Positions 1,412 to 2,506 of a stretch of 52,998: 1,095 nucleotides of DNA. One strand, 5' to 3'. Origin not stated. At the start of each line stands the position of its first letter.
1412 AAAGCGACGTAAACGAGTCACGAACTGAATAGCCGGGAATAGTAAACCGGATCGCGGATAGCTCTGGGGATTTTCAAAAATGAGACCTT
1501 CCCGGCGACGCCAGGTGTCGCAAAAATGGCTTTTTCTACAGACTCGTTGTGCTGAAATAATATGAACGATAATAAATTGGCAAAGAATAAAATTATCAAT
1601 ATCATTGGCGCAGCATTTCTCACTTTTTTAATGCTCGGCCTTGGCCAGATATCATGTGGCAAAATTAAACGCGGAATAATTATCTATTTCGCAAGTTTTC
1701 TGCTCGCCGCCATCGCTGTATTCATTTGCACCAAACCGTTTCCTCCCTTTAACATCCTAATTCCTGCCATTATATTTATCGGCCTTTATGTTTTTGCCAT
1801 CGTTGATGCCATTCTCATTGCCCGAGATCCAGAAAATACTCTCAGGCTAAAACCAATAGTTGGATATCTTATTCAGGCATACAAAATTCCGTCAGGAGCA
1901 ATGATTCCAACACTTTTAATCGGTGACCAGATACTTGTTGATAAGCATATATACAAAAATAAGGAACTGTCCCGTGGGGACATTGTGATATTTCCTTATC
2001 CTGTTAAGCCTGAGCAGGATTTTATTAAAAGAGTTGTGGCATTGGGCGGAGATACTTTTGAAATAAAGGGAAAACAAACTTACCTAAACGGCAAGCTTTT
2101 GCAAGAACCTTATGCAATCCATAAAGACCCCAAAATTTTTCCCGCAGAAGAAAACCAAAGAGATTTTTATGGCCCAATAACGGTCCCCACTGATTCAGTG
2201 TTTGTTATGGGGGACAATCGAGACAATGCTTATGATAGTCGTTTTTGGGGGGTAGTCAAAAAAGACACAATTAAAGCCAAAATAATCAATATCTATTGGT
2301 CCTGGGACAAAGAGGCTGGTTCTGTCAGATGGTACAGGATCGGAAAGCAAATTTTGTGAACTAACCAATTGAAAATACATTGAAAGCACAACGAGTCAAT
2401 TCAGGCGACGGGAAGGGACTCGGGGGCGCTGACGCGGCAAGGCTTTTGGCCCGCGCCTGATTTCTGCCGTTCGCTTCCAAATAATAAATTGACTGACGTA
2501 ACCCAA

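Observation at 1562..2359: Cassette-encoded signal-peptidase-I homolog with both conserved Ser residues replaced by Ala and a polytopic N-terminal extension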

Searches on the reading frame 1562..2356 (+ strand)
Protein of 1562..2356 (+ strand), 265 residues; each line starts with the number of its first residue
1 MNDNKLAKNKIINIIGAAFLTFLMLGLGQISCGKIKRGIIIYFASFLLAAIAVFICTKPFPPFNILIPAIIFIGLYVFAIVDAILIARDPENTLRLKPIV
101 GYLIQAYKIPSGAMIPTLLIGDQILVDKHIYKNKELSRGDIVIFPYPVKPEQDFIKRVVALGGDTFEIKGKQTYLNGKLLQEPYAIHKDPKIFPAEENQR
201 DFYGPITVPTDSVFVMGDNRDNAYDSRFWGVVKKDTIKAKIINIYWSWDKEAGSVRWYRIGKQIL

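Call 3: search_protein_families(library=pfam, proteins=[window:1562-2356:+], max_evalue=1)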
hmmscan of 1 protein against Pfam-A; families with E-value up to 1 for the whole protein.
window:1562-2356:+ (265 aa): 3 families
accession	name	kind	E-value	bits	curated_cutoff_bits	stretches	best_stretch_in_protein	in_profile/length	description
PF10502.14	Peptidase_S26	-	2.3e-41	142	22.9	1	99-246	18-168/168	Signal peptidase, peptidase S26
PF00717.28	Peptidase_S24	-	0.048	13.8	23.3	1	108-165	39-88/116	Peptidase S24-like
PF01080.22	Presenilin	-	0.48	9.6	34.3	1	9-85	63-140/408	Presenilin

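Call 4: search_protein_families(library=ncbifam, proteins=[window:1562-2356:+], max_evalue=1)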
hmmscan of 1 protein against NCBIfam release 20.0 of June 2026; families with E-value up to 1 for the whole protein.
window:1562-2356:+ (265 aa): 9 families
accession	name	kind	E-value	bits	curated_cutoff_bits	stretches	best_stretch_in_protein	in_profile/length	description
TIGR02227.1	sigpep_I_bact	equivalog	5e-42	143.5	47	1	102-249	18-162/162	signal peptidase I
NF008114.0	PRK10861.1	equivalog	1.4e-26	93.6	277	2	102-166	80-156/324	signal peptidase I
TIGR02771.1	TraF_Ti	equivalog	4e-10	39.5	100.25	1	153-241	83-165/171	conjugative transfer signal peptidase TraF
TIGR02754.1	sod_Ni_protease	equivalog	8.9e-10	38.9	63.25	2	111-171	5-65/90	nickel-type superoxide dismutase maturation protease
NF010459.0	PRK13884.1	subfamily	2.7e-08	33.5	156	1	154-244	88-175/178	conjugal transfer peptidase TraF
TIGR02228.1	sigpep_I_arch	equivalog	0.00021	21.2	51.85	1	95-159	35-83/158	signal peptidase I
NF010412.0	PRK13838.1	subfamily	0.00054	19.4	186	1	154-237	89-165/177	conjugal transfer pilin processing protease TraF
NF046067.1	SigPepSipWBacil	equivalog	0.13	11.8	190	1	99-144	35-77/189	signal peptidase I SipW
NF007030.0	PRK09496.1-1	equivalog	0.16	10.5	371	1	86-144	384-436/458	Trk system potassium transporter TrkA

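Call 5: search_solved_structures(query=window:1562-2356:+, show_alignments=3, max_evalue=0.01)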
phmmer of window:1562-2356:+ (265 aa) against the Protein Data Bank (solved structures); distinct sequences matched with E-value up to 0.01: 11.
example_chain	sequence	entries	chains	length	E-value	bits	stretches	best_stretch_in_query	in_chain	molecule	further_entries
9nlo_A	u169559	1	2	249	1.5e-22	83.3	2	101-166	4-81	Signal peptidase I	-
1t7d_A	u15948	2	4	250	7.7e-22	80.9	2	101-166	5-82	SIGNAL PEPTIDASE I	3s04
1kn9_A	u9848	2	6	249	8.2e-22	80.8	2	101-166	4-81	Signal peptidase I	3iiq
1b12_A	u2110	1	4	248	9.1e-22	80.7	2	102-166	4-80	SIGNAL PEPTIDASE I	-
6b88_A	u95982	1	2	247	1e-21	80.5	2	102-166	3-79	Signal peptidase I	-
4nv4_A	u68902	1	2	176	5.7e-21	78.1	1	105-247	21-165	Signal peptidase I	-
4wvg_A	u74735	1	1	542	1.4e-16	63.7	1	97-249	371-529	Maltose-binding periplasmic protein,Signal peptidase IB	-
4wvh_A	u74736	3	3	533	2e-16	63.1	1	97-248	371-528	Maltose-binding periplasmic protein,Signal peptidase IB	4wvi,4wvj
4me8_A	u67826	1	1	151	3.8e-13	52.4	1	112-250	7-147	Signal peptidase I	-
4n31_A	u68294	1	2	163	0.0031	19.9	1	155-243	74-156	SipA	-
4k8w_A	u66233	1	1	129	0.0033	19.8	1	201-243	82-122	LepA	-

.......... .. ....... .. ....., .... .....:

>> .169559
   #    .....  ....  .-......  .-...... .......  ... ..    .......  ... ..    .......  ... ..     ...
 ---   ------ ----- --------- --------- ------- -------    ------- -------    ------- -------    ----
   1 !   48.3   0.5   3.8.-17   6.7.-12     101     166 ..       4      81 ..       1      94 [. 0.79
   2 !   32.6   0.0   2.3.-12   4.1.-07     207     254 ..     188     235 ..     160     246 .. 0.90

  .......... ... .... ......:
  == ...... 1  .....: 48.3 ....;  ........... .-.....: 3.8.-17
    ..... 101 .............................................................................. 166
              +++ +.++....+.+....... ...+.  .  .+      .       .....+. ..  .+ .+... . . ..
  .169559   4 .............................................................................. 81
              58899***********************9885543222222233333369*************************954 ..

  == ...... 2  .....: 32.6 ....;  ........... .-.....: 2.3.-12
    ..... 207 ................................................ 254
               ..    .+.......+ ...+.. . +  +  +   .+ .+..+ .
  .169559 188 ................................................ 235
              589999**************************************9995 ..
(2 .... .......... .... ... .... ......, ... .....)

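Call 7: find_homologous_proteins(query=window:1562-2356:+, max_evalue=0.00001)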
Query window:1562-2356:+ (265 aa): 7616 proteins with E <= 0.00001 among 8000 candidates; the best 120 are listed.
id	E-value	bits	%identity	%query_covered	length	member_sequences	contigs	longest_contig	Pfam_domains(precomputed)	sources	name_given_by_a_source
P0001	4.2e-174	595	100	100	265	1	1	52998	PF10502.15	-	-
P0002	2.7e-138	478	85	91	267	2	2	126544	PF10502.15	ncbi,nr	ncbi:MAG: signal peptidase I [Proteobacteria bacterium]|nr:signal peptidase I [Pseudomonadota bacter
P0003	1.0e-134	466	73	100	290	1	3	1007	PF10502.15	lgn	-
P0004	2.2e-133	462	74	100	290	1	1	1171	PF10502.15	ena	-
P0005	1.2e-126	439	70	100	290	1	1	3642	PF10502.15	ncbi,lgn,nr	ncbi:MAG: signal peptidase I [Desulfobulbaceae bacterium]|nr:signal peptidase I [Desulfobulbaceae ba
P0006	9.3e-122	423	66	100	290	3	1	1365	PF10502.15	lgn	-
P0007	3.3e-120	418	68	98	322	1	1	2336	PF10502.15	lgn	-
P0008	5.4e-119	414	64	100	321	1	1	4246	PF10502.15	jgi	jgi:signal peptidase I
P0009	1.0e-117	410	65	100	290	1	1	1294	PF10502.15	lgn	-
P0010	8.5e-116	404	64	100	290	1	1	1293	PF10502.15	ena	-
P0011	2.3e-115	402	64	100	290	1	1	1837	PF10502.15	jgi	jgi:signal peptidase I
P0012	5.6e-113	395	61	99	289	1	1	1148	PF10502.15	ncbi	-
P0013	8.9e-110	384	62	100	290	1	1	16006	PF10502.15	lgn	-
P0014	1.8e-109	383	60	99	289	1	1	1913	PF10502.15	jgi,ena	-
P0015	2.5e-108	379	58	100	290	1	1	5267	PF10502.15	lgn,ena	-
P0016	1.4e-107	377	59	100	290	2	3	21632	PF10502.15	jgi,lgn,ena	jgi:signal peptidase I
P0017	3.5e-107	376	58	100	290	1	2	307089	PF10502.15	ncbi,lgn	-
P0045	4.1e-68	248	46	94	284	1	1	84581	PF10502.15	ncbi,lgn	-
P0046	5.6e-68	247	47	94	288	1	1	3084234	PF10502.15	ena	-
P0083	1.6e-63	232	44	94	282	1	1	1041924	PF10502.15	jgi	jgi:signal peptidase I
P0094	4.3e-63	231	43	94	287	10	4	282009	PF10502.15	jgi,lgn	-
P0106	3.3e-62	228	43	94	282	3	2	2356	PF10502.15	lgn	-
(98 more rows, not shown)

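Call 14: find_encoding_contigs(protein=P0002, flank=10000, max_places=4)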
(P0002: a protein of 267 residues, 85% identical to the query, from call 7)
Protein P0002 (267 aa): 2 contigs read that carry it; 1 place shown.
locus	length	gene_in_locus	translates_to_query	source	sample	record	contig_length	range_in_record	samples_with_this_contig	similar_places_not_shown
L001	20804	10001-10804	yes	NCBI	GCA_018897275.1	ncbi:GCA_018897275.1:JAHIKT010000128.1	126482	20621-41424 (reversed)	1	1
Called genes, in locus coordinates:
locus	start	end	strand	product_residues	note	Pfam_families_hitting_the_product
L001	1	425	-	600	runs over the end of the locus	PF07602:DUF1565 (faint), PF13229:Beta_helix, PF05048:NosD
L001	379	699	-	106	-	-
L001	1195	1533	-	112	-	-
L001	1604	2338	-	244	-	PF08239:SH3_3 (weak), PF16888:YwqH-like (faint)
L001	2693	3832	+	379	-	PF00724:Oxidored_FMN, PF13378:MR_MLE_C (weak)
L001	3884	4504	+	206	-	PF01613:Flavin_Reduct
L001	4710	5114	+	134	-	-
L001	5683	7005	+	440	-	PF01964:ThiC_Rad_SAM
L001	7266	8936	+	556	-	PF03235:GmrSD_N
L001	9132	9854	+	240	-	-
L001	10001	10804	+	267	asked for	PF10502:Peptidase_S26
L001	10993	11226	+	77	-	PF02604:PhdYeFM_antitox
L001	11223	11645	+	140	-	PF01850:PIN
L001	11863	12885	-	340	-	PF09699:Paired_CXXCH_1 (faint)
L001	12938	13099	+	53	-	-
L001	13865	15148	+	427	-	PF01134:GIDA (faint), PF07992:Pyr_redox_2, PF13450:NAD_binding_8 (faint), PF00070:Pyr_redox (weak), PF22366:NDH2_C (weak)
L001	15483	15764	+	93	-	PF02604:PhdYeFM_antitox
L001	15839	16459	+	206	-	-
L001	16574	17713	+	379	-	PF04607:RelA_SpoT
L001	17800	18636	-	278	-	PF00753:Lactamase_B, PF12706:Lactamase_B_2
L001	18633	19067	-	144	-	PF03061:4HBT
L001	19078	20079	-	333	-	PF10609:ParA, PF13614:AAA_31, PF00142:Fer4_NifH (faint), PF01656:CbiA, PF02374:ArsA_ATPase (weak), PF09140:MipZ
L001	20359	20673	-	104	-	PF17253:DUF5320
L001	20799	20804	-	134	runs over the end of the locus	-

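Call 19: search_protein_representatives(protein=window:1562-2356:+)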
Query: 265 residues. Proteins with E-value up to 0.001 (for the whole library): 45476; up to 1e-10: 16585; up to 1e-30: 544. The best 150 are listed.
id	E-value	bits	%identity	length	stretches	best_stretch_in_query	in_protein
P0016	4.5e-108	376.8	63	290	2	103-264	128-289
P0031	2.1e-72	259.9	54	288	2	101-264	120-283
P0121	3.9e-65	236.1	45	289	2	98-264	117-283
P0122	4.0e-61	222.9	59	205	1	102-263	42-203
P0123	9.0e-58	211.9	44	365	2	98-263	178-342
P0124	8.6e-55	202.1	56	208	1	98-264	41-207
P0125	1.4e-54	201.4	50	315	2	103-264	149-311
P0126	1.4e-54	201.4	44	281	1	5-264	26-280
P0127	2.7e-54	200.5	45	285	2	102-264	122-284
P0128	3.1e-53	197.0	47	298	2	101-263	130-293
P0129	3.2e-53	197.0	44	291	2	71-265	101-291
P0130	5.7e-53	196.2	43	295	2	102-264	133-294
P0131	1.0e-52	195.3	41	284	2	79-264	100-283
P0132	1.5e-51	191.5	45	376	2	18-264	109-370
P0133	2.6e-51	190.7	39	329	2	98-264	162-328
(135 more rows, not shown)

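Call 22: find_encoding_contigs(protein=P0017, flank=8000, max_places=2)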
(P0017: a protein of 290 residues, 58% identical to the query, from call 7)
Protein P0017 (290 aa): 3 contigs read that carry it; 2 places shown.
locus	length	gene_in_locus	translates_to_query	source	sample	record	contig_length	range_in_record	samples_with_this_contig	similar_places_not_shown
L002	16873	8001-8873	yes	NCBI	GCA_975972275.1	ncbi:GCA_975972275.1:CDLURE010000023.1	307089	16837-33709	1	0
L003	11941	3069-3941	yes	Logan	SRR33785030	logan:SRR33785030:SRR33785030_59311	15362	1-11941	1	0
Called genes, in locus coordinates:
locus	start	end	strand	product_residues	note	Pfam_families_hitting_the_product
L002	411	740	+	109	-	-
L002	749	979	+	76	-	-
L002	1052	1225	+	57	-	-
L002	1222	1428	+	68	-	-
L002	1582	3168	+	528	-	PF08706:D5_N, PF19263:DUF5906 (faint)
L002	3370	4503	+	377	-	-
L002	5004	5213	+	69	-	PF12728:HTH_17 (faint)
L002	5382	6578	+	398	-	PF03235:GmrSD_N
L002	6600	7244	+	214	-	PF18735:HEPN_RiboL-PSP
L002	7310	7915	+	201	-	-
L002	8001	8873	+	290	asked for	PF10502:Peptidase_S26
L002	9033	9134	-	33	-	-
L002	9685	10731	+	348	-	PF09994:T6SS_Tle1-like_cat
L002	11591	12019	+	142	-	PF07705:CARDB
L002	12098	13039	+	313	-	PF07705:CARDB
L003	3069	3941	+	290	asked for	PF10502:Peptidase_S26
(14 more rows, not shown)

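Call 23: find_encoding_contigs(protein=P0046, flank=8000, max_places=2)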
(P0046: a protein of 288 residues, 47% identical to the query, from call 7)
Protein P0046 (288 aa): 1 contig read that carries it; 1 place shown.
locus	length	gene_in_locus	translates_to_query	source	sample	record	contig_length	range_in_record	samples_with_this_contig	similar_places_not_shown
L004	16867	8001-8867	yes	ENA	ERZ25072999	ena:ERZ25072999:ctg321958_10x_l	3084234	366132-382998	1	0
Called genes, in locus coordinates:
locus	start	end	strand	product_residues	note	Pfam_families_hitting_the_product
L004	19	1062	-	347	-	PF01548:DEDD_Tnp_IS110, PF02371:Transposase_20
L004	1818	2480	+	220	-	PF00078:RVT_1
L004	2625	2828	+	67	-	-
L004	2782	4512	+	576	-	PF00239:Resolvase, PF07508:Recombinase, PF13408:Zn_ribbon_recom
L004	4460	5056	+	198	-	PF08388:GIIM (weak)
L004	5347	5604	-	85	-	PF07704:PSK_trans_fac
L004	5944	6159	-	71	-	-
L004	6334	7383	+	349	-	PF01548:DEDD_Tnp_IS110, PF02371:Transposase_20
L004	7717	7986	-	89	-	-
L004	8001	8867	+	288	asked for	PF10502:Peptidase_S26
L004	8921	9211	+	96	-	PF01810:LysE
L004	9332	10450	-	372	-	PF00296:Bac_luciferase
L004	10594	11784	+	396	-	PF04909:Amidohydro_2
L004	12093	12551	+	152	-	PF00903:Glyoxalase, PF13669:Glyoxalase_4 (weak)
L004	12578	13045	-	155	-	-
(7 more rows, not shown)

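Call 24: find_encoding_contigs(protein=P0016, flank=8000, max_places=3)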
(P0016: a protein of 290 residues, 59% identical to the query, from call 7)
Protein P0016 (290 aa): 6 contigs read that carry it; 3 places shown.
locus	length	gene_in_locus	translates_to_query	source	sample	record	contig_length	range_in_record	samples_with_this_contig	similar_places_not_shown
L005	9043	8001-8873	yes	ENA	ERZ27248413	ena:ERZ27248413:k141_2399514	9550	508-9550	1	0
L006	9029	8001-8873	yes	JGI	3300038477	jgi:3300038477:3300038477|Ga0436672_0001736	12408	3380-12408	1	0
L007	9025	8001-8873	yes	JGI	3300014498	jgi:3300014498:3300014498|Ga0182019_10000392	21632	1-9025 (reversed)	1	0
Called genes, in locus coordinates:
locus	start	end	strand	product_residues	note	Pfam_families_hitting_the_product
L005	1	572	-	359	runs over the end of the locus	?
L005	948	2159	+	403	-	PF02441:Flavoprotein, PF04127:DFP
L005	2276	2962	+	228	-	PF03167:UDG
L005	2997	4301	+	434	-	PF00574:CLP_protease (weak), PF25145:NfeD1b_N, PF24961:NfeD_membrane, PF01957:NfeD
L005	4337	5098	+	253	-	PF01145:Band_7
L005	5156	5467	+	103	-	PF18917:LiaI-LiaF-like_TM1 (weak), PF22570:LiaF-TM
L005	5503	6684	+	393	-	PF00155:Aminotran_1_2, PF01053:Cys_Met_Meta_PP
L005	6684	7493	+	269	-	PF01346:FKBP_N, PF00254:FKBP_C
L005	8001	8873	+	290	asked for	PF10502:Peptidase_S26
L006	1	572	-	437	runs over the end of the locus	PF01551:Peptidase_M23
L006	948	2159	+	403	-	PF02441:Flavoprotein, PF04127:DFP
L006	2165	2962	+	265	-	PF03167:UDG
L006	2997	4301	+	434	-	PF00574:CLP_protease (weak), PF25145:NfeD1b_N, PF24961:NfeD_membrane, PF01957:NfeD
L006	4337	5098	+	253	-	PF01145:Band_7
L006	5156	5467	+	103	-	PF18917:LiaI-LiaF-like_TM1 (weak), PF22570:LiaF-TM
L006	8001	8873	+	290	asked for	PF10502:Peptidase_S26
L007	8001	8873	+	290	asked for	PF10502:Peptidase_S26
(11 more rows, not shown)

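Call 34: search_protein_families(library=padloc, proteins=[window:1562-2356:+, P0003], max_evalue=1)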
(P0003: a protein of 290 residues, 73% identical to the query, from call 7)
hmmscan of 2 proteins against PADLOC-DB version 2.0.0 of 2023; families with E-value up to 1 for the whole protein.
window:1562-2356:+ (265 aa): 0 families

P0003 (290 aa): 0 families

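Call 35: search_protein_families(library=phrogs, proteins=[window:1562-2356:+, P0003], max_evalue=0.01)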
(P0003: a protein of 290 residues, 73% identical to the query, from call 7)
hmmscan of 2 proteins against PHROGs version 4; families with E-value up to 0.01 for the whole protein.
window:1562-2356:+ (265 aa): 1 family
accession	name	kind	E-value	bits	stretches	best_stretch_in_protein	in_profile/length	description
phrog_15562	-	unknown function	7.9e-21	75.5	1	102-251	26-209/215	-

P0003 (290 aa): 1 family
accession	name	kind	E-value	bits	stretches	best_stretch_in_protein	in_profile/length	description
phrog_15562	-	unknown function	1.2e-21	78.2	1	128-278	26-210/215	-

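Call 37: find_related_loci(query=A1, collection=genome_contigs, flank=6000)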
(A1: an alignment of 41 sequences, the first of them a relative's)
Query A1 (290 aa) in genome_contigs; peptide patterns used: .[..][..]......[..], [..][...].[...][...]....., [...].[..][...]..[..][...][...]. (x = any residue, [..] = any of these).
600 stretches matched a pattern (row limit reached: there are more); 598 encode a relative of the query (tblastn E <= 1e-3); the best 80 are kept; 80 distinct loci.
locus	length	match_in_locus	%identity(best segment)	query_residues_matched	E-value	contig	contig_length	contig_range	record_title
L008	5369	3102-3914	46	17-289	7e-74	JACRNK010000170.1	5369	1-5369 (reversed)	MAG: Deltaproteobacteria bacterium isolate NC_groundwater_1933_Pr3_S-0.2um_44_5 scaffold_398915, whole genome shotgun se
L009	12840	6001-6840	40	6-286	9e-62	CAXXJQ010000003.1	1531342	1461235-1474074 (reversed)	MAG: Desulfuromonadales bacterium isolate 9856a9eb-0080-408b-a1e2-7796c5ec94f2 genome assembly, contig: contig_3, whole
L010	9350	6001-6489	56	124-287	5e-60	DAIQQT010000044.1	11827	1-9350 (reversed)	MAG TPA_asm: Trichlorobacter sp. isolate CTOTU29515 NODE_2976_length_11827_cov_5.572460, whole genome shotgun sequence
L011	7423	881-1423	52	119-287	1e-57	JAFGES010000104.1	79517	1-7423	MAG: Desulfobacterales bacterium isolate Zod_Metabat.1250 k87_11373900, whole genome shotgun sequence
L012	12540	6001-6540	52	119-286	3e-57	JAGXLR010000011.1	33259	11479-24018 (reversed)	MAG: Desulfobacterales bacterium isolate GSL_CB2_4 NODE_119_length_33259_cov_6.9001, whole genome shotgun sequence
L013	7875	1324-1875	52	115-286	5e-57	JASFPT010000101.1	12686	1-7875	MAG: Desulfobacterales bacterium isolate D0819S02metaG_Bin_228 D0819S02metaG_FD_scaffold_396_c1, whole genome shotgun se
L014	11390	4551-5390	37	17-289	5e-57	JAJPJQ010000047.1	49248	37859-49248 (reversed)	MAG: Proteobacteria bacterium isolate Centralia_MAG_52 k107_11712442, whole genome shotgun sequence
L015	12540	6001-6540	50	119-286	1e-56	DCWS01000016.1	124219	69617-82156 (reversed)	MAG TPA_asm: Desulfobacteraceae bacterium UBA2156 UBA2156_contig_3568, whole genome shotgun sequence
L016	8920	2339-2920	48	107-286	4e-56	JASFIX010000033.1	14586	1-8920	MAG: Desulfobacterales bacterium isolate D0608S20remetaG_Bin_272 D0608S20remetaG_FD_scaffold_298_c1, whole genome shotgu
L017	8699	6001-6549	51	119-289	1e-55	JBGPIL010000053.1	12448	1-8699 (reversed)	MAG: Nitrospiria bacterium isolate OBJ_0618_7090110_334 k141_7110301_length_12448_cov_10.0000, whole genome shotgun sequ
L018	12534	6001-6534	51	129-286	3e-54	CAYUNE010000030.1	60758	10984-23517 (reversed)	MAG TPA_asm: uncultured Desulfobulbia bacterium isolate binchicken_co219_319 genome assembly, contig: k141_268661, whole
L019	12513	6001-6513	51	129-287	2e-54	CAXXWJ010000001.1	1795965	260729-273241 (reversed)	MAG: Syntrophales bacterium isolate 245eff7d-e5b7-4493-ab22-9b904db7233a genome assembly, contig: contig_1, whole genome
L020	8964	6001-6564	51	119-286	7e-54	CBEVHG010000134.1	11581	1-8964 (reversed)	MAG TPA_asm: Candidatus Electrothrix marina isolate SRR24458087_concoct_48 genome assembly, contig: ERZ26778537.134, who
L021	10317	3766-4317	50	115-286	5e-54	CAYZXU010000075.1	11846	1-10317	MAG TPA_asm: uncultured Desulfobacteraceae bacterium isolate SRP141559_co1_202 genome assembly, contig: NODE_3114_length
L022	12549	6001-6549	49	119-289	1e-53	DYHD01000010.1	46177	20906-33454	MAG TPA_asm: Thermodesulfovibrio yellowstonii isolate BE2012_37_10 Afr_mines_BE2012_422_length_46177_cov_4_551429, whole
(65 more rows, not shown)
